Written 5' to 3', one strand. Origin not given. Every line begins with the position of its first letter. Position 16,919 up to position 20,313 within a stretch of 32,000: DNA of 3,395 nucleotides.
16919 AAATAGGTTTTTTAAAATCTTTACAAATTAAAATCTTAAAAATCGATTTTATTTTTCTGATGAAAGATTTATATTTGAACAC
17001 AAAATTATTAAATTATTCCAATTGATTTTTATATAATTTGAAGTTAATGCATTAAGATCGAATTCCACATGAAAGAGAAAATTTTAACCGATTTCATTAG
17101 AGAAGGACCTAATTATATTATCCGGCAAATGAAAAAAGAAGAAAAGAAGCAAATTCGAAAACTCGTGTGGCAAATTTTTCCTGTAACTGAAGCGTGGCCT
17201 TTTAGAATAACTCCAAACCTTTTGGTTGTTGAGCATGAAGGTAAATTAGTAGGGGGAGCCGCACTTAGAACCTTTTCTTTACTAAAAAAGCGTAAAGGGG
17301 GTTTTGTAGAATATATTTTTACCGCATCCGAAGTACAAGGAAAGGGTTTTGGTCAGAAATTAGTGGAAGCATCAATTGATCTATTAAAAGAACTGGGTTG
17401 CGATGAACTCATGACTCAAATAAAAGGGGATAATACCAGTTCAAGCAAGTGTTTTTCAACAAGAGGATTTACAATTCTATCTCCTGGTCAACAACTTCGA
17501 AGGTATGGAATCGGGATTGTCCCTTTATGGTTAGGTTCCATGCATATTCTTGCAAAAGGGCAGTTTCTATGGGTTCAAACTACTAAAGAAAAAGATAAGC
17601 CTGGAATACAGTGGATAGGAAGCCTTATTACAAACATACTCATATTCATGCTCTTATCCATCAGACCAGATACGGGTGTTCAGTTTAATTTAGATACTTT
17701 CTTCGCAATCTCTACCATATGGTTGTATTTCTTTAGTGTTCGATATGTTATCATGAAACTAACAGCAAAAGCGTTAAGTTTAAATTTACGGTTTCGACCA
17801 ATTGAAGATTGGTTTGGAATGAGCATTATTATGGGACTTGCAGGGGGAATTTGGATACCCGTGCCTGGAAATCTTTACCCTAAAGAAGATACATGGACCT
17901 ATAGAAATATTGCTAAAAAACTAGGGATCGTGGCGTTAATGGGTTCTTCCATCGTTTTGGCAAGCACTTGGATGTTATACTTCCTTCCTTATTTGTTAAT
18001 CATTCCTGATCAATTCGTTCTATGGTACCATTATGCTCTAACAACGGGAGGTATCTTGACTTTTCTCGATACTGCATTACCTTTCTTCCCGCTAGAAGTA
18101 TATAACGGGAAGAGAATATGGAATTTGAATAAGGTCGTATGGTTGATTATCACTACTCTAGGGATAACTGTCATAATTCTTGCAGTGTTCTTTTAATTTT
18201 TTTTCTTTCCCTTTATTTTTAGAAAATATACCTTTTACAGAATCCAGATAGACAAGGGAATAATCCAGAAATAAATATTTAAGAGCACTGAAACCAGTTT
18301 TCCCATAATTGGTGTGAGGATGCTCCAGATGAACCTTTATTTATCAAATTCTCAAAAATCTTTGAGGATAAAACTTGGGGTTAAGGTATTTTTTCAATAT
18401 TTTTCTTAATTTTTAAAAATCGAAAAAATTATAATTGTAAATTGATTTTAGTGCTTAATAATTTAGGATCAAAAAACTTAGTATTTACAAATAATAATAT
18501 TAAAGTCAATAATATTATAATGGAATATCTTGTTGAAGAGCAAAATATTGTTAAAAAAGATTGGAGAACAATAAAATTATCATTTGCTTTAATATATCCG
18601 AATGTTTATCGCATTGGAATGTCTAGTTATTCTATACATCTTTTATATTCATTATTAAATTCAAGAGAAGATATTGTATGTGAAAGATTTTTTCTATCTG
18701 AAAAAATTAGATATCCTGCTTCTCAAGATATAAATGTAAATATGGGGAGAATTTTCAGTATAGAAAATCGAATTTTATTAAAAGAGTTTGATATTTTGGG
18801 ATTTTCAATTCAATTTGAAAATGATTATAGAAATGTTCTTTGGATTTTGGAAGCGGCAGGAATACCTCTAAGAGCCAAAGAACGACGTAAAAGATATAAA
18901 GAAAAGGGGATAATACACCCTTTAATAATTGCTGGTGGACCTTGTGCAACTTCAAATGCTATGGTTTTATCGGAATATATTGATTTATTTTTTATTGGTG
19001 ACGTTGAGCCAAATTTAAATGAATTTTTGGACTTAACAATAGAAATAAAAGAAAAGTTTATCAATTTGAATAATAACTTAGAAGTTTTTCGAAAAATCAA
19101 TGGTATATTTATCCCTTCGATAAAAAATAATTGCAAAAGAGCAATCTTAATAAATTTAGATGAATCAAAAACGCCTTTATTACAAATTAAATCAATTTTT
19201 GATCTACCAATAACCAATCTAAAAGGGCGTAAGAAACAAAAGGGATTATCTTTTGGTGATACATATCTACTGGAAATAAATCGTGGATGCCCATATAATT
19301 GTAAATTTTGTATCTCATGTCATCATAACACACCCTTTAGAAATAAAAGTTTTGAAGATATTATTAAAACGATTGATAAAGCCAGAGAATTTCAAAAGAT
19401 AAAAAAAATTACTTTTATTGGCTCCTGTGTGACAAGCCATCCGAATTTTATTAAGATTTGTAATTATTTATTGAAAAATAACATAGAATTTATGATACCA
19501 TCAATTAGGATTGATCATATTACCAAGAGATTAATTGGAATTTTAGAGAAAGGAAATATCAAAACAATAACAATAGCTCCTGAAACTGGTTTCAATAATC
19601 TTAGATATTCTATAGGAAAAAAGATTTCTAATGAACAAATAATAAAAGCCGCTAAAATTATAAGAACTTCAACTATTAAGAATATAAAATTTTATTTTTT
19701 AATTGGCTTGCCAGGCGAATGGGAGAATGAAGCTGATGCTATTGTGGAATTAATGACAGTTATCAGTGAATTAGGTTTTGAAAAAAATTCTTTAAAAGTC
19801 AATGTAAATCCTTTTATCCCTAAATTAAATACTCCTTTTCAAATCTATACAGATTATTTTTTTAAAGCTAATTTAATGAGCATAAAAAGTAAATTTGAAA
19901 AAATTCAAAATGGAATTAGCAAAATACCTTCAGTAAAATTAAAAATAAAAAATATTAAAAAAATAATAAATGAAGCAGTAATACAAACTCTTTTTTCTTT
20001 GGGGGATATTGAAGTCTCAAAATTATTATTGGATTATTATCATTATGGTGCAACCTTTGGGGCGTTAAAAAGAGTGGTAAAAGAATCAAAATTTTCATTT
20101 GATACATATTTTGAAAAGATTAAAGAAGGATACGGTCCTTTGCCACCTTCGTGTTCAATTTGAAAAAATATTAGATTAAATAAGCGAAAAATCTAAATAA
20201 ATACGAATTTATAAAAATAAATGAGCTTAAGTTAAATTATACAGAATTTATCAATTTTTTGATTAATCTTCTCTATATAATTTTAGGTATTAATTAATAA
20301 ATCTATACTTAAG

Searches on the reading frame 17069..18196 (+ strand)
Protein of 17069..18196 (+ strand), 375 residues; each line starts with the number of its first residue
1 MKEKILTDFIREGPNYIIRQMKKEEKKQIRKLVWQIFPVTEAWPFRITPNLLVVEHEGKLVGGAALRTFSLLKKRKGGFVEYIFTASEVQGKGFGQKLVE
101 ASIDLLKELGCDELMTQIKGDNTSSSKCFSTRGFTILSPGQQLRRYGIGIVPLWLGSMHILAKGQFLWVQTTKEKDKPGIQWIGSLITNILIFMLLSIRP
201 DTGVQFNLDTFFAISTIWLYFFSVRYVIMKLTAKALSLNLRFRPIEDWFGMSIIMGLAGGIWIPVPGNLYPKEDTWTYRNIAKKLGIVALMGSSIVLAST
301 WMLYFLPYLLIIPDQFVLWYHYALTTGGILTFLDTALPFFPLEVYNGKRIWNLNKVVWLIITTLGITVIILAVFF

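Call 33: search_protein_families(library=pfam, proteins=[window:17069-18196:+], max_evalue=0.01)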
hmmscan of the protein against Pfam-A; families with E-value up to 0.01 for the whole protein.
window:17069-18196:+ (375 aa): 6 families
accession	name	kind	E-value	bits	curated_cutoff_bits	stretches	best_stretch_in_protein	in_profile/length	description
PF00583.31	Acetyltransf_1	-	1.4e-12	48.3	20.7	1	48-134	32-116/116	Acetyltransferase (GNAT) family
PF13508.13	Acetyltransf_7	-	5.2e-07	30.4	27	1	51-134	5-82/84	Acetyltransferase (GNAT) domain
PF13420.13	Acetyltransf_4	-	5e-05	23.8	24.3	1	51-138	51-138/155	Acetyltransferase (GNAT) domain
PF13302.13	Acetyltransf_3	-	0.00011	23.4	25.4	1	34-135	45-138/138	Acetyltransferase (GNAT) domain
PF08445.16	FR47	-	0.00015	22.1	22.1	1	74-135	18-78/86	FR47-like protein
PF13673.13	Acetyltransf_10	-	0.00016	22.1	23.6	1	51-152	33-123/128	Acetyltransferase (GNAT) domain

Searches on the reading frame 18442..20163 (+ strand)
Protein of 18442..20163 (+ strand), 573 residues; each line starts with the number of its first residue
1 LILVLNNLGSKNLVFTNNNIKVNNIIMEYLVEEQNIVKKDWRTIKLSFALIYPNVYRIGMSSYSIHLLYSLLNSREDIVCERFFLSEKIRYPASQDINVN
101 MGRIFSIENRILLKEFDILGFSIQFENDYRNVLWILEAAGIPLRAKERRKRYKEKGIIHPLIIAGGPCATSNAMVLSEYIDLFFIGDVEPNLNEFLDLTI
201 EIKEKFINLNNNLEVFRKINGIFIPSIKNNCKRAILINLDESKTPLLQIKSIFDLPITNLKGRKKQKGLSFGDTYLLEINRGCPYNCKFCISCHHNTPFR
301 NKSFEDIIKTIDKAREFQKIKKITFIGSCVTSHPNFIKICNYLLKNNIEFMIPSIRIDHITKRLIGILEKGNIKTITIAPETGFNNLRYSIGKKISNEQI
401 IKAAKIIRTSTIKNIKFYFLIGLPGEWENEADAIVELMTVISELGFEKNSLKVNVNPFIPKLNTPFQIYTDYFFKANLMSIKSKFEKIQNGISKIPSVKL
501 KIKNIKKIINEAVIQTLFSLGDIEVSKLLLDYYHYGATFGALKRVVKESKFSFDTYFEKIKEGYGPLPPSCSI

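Call 33: search_protein_families(library=pfam, proteins=[window:18442-20163:+], max_evalue=0.01)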
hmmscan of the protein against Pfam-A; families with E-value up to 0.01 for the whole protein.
window:18442-20163:+ (573 aa): 2 families
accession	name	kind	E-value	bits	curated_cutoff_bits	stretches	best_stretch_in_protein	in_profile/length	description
PF19864.5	Radical_SAM_N2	-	1.2e-38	132.3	29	1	65-225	2-151/151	Radical SAM proteins, N-terminal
PF04055.27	Radical_SAM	-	1.1e-19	71.7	29.5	1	278-437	2-165/166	Radical SAM superfamily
